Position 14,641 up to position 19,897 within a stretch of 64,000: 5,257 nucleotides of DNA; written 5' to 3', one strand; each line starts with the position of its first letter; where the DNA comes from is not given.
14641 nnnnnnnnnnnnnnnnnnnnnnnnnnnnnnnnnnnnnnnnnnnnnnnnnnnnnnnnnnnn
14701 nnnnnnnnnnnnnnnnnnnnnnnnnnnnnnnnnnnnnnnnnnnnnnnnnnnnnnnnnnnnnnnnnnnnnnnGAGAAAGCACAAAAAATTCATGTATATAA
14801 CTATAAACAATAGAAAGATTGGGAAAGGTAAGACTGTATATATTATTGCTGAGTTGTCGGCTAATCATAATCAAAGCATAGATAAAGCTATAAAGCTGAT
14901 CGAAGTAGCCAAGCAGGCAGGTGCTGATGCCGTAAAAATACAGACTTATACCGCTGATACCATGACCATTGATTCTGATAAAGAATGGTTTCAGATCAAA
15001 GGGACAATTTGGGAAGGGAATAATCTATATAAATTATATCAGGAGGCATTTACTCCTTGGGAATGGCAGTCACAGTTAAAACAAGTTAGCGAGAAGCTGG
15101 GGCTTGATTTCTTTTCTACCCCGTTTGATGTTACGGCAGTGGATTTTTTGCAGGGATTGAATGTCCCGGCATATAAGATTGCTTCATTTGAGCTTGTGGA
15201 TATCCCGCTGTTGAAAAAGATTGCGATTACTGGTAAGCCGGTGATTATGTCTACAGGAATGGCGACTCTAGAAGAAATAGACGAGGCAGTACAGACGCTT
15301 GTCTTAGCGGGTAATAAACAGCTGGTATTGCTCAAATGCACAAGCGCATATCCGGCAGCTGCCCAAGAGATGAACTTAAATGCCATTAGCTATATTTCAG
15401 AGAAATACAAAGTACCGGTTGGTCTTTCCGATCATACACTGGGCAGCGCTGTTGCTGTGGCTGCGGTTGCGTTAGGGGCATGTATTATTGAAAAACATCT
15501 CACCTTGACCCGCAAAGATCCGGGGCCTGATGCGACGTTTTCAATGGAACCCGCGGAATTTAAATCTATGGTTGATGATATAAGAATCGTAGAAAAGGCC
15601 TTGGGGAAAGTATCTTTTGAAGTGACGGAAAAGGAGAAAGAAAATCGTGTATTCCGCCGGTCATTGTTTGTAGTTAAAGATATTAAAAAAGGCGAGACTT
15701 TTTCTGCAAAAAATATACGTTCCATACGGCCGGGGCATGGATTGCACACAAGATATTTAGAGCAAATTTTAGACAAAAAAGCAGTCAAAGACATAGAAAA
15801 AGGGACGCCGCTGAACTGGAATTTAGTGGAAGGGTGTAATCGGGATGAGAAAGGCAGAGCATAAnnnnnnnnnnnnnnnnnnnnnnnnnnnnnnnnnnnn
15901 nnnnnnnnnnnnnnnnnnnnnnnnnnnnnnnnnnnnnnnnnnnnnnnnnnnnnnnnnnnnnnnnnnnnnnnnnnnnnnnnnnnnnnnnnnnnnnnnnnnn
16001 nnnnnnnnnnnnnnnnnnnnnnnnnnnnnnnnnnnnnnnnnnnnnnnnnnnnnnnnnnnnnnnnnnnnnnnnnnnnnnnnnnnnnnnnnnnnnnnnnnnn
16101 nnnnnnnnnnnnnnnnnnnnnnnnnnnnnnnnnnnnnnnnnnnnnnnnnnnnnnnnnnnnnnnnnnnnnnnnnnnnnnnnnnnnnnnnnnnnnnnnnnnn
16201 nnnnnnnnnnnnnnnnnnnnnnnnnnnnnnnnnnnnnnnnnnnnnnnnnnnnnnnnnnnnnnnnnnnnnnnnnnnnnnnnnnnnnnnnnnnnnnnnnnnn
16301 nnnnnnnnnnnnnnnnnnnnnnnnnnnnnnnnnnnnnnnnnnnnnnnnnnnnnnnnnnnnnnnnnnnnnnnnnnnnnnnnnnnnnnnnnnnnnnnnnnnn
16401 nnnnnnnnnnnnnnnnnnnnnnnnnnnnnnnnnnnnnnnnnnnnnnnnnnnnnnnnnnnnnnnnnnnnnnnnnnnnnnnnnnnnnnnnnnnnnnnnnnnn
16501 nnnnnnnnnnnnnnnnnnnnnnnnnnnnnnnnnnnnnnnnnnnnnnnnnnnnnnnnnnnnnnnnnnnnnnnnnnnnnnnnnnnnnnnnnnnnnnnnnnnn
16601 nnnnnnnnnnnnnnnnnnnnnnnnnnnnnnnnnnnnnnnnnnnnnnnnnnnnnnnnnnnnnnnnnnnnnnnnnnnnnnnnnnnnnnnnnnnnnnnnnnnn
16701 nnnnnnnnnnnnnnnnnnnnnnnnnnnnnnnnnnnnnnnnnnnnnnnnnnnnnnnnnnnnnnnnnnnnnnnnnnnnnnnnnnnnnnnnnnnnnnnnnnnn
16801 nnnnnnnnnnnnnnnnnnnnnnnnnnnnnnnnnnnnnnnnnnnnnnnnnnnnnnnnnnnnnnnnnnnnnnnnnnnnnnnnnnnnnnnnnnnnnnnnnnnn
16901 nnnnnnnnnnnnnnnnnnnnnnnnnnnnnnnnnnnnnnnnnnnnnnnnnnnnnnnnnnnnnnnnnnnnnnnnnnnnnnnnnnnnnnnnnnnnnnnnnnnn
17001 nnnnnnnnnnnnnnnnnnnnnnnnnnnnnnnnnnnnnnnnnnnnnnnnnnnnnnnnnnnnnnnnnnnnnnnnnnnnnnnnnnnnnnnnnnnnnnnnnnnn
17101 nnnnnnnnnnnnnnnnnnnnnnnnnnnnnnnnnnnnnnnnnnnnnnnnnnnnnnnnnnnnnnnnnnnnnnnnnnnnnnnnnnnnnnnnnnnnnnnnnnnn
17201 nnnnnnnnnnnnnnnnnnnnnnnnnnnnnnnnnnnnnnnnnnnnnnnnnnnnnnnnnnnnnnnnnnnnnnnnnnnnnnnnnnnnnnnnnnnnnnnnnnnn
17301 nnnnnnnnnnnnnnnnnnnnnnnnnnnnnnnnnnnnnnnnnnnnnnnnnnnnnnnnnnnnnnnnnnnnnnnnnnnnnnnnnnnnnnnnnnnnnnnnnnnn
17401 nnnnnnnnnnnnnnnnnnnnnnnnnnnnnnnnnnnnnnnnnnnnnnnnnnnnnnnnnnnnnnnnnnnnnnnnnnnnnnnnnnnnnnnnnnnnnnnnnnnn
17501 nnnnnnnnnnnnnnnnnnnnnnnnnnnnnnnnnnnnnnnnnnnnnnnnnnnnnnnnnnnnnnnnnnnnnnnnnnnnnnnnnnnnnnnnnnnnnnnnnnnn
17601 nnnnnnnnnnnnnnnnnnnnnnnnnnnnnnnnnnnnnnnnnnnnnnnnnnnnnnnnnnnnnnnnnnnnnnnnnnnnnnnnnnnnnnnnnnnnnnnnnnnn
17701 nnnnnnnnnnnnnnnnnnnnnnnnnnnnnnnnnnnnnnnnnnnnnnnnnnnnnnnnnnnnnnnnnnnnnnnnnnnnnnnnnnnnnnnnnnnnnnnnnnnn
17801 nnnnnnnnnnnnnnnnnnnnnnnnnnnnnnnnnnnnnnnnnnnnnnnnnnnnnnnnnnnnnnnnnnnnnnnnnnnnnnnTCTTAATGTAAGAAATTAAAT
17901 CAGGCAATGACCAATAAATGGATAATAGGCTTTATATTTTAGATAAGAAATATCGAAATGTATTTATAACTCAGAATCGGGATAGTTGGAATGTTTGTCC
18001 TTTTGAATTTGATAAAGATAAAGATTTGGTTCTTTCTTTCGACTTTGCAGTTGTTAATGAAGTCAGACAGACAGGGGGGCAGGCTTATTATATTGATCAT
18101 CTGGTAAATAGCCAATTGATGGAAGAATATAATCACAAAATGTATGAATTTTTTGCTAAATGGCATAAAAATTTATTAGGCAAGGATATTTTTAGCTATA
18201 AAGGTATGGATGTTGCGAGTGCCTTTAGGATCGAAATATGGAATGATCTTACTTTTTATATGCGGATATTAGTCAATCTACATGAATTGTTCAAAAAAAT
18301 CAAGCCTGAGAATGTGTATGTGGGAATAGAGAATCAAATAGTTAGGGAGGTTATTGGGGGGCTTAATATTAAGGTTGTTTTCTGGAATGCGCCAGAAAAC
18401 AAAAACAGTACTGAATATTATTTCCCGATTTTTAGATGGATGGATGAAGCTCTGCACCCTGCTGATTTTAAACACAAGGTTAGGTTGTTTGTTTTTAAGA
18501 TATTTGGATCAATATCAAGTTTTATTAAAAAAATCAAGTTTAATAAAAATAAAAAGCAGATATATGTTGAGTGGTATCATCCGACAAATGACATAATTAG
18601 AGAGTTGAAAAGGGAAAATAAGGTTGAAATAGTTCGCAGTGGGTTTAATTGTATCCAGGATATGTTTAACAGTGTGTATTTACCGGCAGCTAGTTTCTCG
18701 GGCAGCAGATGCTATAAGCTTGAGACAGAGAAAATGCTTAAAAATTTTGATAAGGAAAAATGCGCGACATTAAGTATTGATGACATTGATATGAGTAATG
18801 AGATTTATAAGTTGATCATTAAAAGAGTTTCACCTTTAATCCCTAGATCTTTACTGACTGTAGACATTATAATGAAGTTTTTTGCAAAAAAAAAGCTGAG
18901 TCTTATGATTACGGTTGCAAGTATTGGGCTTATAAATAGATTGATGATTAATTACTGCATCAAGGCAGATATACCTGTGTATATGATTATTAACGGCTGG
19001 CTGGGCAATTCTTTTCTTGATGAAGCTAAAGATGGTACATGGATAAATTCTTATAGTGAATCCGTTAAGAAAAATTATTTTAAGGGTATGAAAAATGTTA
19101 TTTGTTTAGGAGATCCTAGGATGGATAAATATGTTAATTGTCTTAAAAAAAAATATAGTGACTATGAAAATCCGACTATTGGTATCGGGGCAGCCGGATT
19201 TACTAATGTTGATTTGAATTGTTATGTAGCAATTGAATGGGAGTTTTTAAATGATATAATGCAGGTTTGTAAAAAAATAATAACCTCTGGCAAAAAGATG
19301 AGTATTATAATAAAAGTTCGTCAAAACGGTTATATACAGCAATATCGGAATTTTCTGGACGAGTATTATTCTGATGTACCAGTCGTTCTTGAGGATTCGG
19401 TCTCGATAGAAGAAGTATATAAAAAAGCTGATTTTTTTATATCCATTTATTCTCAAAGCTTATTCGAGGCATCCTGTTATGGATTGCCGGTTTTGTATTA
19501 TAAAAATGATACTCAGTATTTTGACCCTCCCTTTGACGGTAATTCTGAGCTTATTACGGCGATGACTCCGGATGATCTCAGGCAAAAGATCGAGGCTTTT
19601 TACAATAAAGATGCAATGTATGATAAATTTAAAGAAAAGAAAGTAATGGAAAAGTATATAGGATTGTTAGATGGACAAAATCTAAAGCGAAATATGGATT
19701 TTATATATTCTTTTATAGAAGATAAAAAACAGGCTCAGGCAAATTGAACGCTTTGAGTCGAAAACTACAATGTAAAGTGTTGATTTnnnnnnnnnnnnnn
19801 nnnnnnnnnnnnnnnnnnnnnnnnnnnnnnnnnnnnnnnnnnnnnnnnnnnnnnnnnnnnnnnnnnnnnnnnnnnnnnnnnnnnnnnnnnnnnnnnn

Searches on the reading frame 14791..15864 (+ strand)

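Call 22: search_protein_families(library=pfam, proteins=[window:14791-15864:+], max_evalue=0.0001)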
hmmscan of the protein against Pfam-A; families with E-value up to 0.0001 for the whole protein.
window:14791-15864:+ (357 aa): 2 families
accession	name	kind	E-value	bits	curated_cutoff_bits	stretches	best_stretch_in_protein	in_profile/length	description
PF03102.20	NeuB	-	2.7e-95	318.8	22.1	1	36-274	1-239/241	NeuB family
PF08666.17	SAF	-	1.8e-14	54.5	21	1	289-347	1-63/63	SAF domain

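Call 34: search_protein_families(library=ncbifam, proteins=[window:14791-15864:+], max_evalue=0.00001)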
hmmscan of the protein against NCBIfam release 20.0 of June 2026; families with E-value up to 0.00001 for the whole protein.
window:14791-15864:+ (357 aa): 5 families
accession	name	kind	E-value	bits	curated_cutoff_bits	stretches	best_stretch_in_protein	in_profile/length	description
TIGR03586.1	PseI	equivalog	2.3e-151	503.6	340.25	1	16-341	2-327/327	pseudaminic acid synthase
TIGR03569.1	NeuB_NnaB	equivalog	7.2e-105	350.7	399.65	1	16-339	1-327/329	N-acetylneuraminate synthase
NF006421.0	PRK08673.1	subfamily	3.7e-10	39.5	335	1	95-273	149-335/338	3-deoxy-7-phosphoheptulonate synthase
TIGR01361.1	DAHP_synth_Bsub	equivalog_domain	2.1e-08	33.9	267.75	1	96-265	81-258/260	3-deoxy-7-phosphoheptulonate synthase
NF009933.0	PRK13396.1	subfamily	5e-06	25.7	486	1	131-275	191-345/352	3-deoxy-7-phosphoheptulonate synthase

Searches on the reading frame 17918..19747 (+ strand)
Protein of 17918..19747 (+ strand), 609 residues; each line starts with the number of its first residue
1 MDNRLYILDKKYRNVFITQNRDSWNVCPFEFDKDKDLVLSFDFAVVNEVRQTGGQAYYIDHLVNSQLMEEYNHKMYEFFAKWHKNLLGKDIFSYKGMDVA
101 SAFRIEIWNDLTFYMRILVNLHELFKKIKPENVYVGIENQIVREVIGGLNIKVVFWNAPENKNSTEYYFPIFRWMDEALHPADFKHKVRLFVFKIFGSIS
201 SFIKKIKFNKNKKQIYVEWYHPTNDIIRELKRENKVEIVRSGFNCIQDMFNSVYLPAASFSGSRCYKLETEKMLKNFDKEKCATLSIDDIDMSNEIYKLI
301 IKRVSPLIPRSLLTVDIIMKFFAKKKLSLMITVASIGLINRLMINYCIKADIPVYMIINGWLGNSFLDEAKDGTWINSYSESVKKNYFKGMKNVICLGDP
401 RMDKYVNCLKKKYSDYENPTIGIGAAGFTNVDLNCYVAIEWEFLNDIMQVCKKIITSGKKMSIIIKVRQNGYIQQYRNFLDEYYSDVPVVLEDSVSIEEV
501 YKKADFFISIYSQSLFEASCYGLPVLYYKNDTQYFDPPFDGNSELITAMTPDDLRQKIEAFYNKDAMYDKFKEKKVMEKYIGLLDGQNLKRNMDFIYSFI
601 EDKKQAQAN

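Call 12: search_protein_families(library=pfam, proteins=[window:17918-19747:+], max_evalue=0.001)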
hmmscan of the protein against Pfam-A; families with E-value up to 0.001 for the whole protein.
window:17918-19747:+ (609 aa): 0 families

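Call 33: search_solved_structures(query=window:17918-19747:+, max_evalue=1)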
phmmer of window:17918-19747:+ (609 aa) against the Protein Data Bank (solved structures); distinct sequences matched with E-value up to 1: 1.
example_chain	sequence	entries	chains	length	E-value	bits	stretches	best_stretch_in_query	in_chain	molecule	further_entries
8guo_A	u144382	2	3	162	0.0048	18.7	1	5-59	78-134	Type VII secretion system protein EsaG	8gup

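Call 34: search_protein_families(library=ncbifam, proteins=[window:17918-19747:+], max_evalue=0.00001)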
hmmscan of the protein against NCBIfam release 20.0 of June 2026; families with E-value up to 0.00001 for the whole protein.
window:17918-19747:+ (609 aa): 0 families

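Call 47: find_homologous_proteins(query=window:17918-19744:+)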
Query window:17918-19744:+ (609 aa): 268 proteins with E <= 0.001 among 5119 candidates; the best 120 are listed.
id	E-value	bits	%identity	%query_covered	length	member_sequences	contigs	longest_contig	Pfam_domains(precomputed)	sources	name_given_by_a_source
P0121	0.0e+0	1391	100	100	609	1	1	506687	-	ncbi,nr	ncbi:MAG: hypothetical protein GY853_11535 [PVC group bacterium]|nr:hypothetical protein [PVC group 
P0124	3.5e-293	992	70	99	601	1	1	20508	-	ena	-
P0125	1.1e-255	868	62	98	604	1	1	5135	-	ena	-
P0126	1.4e-255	868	61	100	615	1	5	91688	-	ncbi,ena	-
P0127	1.7e-252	857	61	99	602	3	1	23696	-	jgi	-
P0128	6.4e-249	846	60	100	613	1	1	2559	-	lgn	-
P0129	1.2e-245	835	60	98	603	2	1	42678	-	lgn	-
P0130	2.1e-242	824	61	97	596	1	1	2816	PF09345.16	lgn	-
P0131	4.4e-241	820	61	98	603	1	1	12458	-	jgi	-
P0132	1.9e-237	808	57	99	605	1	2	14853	-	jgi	-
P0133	5.8e-237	806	58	100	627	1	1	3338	-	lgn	-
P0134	2.2e-236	804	57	99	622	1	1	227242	-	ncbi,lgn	-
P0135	1.9e-233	795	60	92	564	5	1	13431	-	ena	-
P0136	2.4e-226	771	55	98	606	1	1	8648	-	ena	-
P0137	5.8e-224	763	54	100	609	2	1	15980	-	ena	-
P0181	2.7e-152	527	42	97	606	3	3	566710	-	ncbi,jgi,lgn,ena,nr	ncbi:MAG: hypothetical protein NTU66_03150 [Elusimicrobia bacterium]|nr:hypothetical protein [Elusim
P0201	2.8e-145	503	41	97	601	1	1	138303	-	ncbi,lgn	-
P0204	5.6e-145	502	39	99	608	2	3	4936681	-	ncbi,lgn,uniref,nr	ncbi:hypothetical protein MIZ03_4217 [Rhodoferax lithotrophicus]|uniref:Uncharacterized protein n=1 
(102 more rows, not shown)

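Call 51: find_encoding_contigs(protein=P0204, flank=10000, max_places=1)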
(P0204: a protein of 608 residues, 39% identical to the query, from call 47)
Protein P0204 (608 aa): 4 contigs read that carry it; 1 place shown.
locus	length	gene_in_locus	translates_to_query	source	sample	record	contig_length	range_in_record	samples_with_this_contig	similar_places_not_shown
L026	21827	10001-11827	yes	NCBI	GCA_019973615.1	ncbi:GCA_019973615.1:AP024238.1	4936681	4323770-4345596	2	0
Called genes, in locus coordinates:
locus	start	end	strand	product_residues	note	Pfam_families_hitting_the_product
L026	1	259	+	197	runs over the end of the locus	PF17836:PglD_N, PF00132:Hexapep (faint), PF25084:LbH_EIF2B (weak), PF25087:GMPPB_C (weak)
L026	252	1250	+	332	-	PF03102:NeuB, PF08666:SAF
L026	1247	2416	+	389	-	PF02350:Epimerase_2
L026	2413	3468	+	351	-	PF00571:CBS (faint), PF00483:NTP_transferase, PF12804:NTP_transf_3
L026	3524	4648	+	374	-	-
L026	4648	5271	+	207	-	PF00117:GATase, PF07685:GATase_3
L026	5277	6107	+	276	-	PF00977:His_biosynth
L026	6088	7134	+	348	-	PF01408:GFO_IDH_MocA, PF22725:GFO_IDH_MocA_C3, PF02894:GFO_IDH_MocA_C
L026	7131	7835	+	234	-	PF02348:CTP_transf_3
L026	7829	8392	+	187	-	PF00132:Hexapep, PF14602:Hexapep_2 (weak)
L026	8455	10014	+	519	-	PF01943:Polysacc_synt (faint)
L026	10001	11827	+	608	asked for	-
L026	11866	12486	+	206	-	PF25084:LbH_EIF2B (faint), PF25087:GMPPB_C (faint), PF00132:Hexapep, PF14602:Hexapep_2 (weak)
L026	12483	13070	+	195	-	PF25084:LbH_EIF2B (faint), PF00132:Hexapep (weak), PF14602:Hexapep_2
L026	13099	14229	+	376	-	PF01073:3Beta_HSD, PF01370:Epimerase, PF02719:Polysacc_synt_2, PF07993:NAD_binding_4, PF08659:KR (weak), PF16363:GDP_Man_Dehyd, PF01370:Epimerase, PF16363:GDP_Man_Dehyd, +3 more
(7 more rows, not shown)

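Call 52: find_encoding_contigs(protein=P0181, flank=9000, max_places=1)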
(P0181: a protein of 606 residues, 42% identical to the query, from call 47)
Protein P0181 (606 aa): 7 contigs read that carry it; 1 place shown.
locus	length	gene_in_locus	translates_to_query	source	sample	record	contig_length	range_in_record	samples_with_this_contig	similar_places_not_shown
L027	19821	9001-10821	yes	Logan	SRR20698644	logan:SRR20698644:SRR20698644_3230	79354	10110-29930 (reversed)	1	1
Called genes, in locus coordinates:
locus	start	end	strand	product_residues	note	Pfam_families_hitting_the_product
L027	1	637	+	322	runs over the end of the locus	PF01408:GFO_IDH_MocA, PF22725:GFO_IDH_MocA_C3, PF02894:GFO_IDH_MocA_C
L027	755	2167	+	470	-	PF02310:B12-binding, PF04055:Radical_SAM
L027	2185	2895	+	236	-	PF02348:CTP_transf_3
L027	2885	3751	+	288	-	PF00977:His_biosynth, PF03060:NMO (faint), PF04309:G3P_antiterm (faint), PF01207:Dus (faint), PF02581:TMP-TENI (faint), PF05690:ThiG (faint)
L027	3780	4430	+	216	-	PF00117:GATase, PF01174:SNO (faint), PF07685:GATase_3 (weak)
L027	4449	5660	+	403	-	-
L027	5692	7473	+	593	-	PF02543:Carbam_trans_N, PF16861:Carbam_trans_C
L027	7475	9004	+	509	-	-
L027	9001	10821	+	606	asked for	-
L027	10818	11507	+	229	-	PF25084:LbH_EIF2B (faint), PF25087:GMPPB_C (weak), PF00132:Hexapep, PF14602:Hexapep_2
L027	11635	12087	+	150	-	PF25084:LbH_EIF2B (weak), PF00132:Hexapep (weak), PF14602:Hexapep_2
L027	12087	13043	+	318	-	PF13641:Glyco_tranf_2_3, PF00535:Glycos_transf_2, PF13632:Glyco_trans_2_3 (weak)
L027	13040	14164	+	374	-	PF01073:3Beta_HSD, PF01370:Epimerase, PF02719:Polysacc_synt_2, PF03435:Sacchrp_dh_NADP (faint), PF07993:NAD_binding_4, PF16363:GDP_Man_Dehyd, PF01370:Epimerase, PF16363:GDP_Man_Dehyd, +1 more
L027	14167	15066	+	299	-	PF00535:Glycos_transf_2, PF10111:Glyco_tranf_2_2, PF13641:Glyco_tranf_2_3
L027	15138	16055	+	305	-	PF01370:Epimerase, PF16363:GDP_Man_Dehyd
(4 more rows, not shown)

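Call 53: find_encoding_contigs(protein=P0201, flank=9000, max_places=1)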
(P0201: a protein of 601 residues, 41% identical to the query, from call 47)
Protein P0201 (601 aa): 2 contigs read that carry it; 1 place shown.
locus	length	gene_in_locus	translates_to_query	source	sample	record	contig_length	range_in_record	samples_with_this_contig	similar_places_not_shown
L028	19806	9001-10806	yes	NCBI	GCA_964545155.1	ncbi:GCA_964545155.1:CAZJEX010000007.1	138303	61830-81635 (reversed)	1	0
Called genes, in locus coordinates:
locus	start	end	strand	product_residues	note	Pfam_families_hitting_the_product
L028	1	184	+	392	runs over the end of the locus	PF02350:Epimerase_2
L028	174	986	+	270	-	-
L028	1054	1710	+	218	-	PF01209:Ubie_methyltran, PF13489:Methyltransf_23, PF13847:Methyltransf_31, PF08241:Methyltransf_11, PF08242:Methyltransf_12, PF13649:Methyltransf_25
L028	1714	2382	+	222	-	PF02585:PIG-L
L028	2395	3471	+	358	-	PF00571:CBS (faint), PF00483:NTP_transferase, PF12804:NTP_transf_3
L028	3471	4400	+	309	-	PF22725:GFO_IDH_MocA_C3, PF02894:GFO_IDH_MocA_C (weak)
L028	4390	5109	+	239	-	PF02348:CTP_transf_3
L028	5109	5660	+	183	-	PF00132:Hexapep, PF14602:Hexapep_2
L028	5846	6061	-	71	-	PF13683:rve_3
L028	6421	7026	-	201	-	PF13276:HTH_21, PF00665:rve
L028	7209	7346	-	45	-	-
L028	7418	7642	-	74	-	-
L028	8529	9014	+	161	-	-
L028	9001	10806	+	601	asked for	-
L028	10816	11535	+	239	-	PF25084:LbH_EIF2B (faint), PF25087:GMPPB_C (faint), PF00132:Hexapep, PF14602:Hexapep_2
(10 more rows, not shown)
